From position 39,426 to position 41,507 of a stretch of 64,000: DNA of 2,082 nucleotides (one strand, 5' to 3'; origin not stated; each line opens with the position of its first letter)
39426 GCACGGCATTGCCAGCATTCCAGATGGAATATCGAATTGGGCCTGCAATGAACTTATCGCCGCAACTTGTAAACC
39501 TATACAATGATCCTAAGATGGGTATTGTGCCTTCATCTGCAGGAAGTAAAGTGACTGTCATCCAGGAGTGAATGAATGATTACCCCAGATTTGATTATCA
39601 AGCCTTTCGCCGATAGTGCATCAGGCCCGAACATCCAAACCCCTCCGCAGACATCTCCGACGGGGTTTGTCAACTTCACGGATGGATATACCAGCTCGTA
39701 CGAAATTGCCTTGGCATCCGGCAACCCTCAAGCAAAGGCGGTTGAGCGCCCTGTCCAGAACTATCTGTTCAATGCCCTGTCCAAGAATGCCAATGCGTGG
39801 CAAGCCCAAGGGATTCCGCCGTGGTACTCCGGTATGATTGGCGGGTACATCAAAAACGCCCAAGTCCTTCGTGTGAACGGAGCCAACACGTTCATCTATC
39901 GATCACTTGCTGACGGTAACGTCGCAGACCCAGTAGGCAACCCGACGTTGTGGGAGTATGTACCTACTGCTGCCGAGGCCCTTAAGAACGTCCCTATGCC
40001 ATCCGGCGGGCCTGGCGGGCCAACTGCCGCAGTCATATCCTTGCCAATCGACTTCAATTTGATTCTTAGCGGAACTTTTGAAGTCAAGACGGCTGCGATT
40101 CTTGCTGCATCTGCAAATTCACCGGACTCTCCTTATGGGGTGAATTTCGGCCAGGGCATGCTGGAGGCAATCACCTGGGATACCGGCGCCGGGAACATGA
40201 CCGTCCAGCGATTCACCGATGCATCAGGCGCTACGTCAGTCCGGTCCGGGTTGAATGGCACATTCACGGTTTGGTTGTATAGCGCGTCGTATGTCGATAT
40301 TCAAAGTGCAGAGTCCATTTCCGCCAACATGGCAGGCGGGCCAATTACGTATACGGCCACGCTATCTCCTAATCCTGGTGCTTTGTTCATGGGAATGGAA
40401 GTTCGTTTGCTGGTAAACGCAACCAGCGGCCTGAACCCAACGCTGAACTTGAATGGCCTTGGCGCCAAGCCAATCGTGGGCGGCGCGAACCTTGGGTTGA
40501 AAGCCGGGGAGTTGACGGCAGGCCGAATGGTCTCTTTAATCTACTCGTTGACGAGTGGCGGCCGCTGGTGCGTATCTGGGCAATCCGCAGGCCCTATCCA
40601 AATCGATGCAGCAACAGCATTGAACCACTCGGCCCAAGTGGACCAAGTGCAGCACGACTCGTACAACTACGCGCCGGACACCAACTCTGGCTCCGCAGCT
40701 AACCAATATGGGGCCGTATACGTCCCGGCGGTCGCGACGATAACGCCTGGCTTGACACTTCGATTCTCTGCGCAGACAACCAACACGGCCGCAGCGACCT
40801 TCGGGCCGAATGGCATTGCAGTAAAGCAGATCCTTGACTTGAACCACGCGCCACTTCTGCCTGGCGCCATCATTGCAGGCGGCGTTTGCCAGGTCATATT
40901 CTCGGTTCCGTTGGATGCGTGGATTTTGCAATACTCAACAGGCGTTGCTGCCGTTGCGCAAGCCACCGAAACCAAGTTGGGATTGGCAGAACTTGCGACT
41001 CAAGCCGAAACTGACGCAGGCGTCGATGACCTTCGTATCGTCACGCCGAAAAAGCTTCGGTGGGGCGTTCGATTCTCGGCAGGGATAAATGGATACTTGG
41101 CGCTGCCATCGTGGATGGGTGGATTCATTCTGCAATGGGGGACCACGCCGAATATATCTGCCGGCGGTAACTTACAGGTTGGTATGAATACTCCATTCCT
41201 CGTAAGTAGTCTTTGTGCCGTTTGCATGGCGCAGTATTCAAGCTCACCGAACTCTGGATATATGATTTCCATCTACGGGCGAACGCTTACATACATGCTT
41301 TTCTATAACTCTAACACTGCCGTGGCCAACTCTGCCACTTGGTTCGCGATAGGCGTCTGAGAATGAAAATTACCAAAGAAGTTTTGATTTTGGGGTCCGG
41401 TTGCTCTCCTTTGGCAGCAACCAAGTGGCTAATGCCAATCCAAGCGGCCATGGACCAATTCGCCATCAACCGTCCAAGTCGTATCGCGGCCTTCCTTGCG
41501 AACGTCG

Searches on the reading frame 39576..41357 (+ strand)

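Call 46: search_protein_families(library=phrogs, proteins=[window:39576-41357:+], max_evalue=0.00001)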
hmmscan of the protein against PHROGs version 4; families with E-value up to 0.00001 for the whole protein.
window:39576-41357:+ (594 aa): 6 families
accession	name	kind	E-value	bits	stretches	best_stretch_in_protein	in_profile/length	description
phrog_4900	-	tail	3.9e-92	311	1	1-351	1-348/964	tail protein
phrog_972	-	tail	1.7e-09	37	1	462-495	518-551/1246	tail fiber protein proximal subunit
phrog_910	-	tail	2.6e-08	34.6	1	457-496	44-85/497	tail collar fiber protein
phrog_28171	-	unknown function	2.9e-08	33.8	1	213-324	160-262/476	-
phrog_327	-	tail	1.9e-06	28.5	0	457-592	468-576/618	tail protein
phrog_15547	-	unknown function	5.5e-06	26.9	0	463-495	141-173/373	-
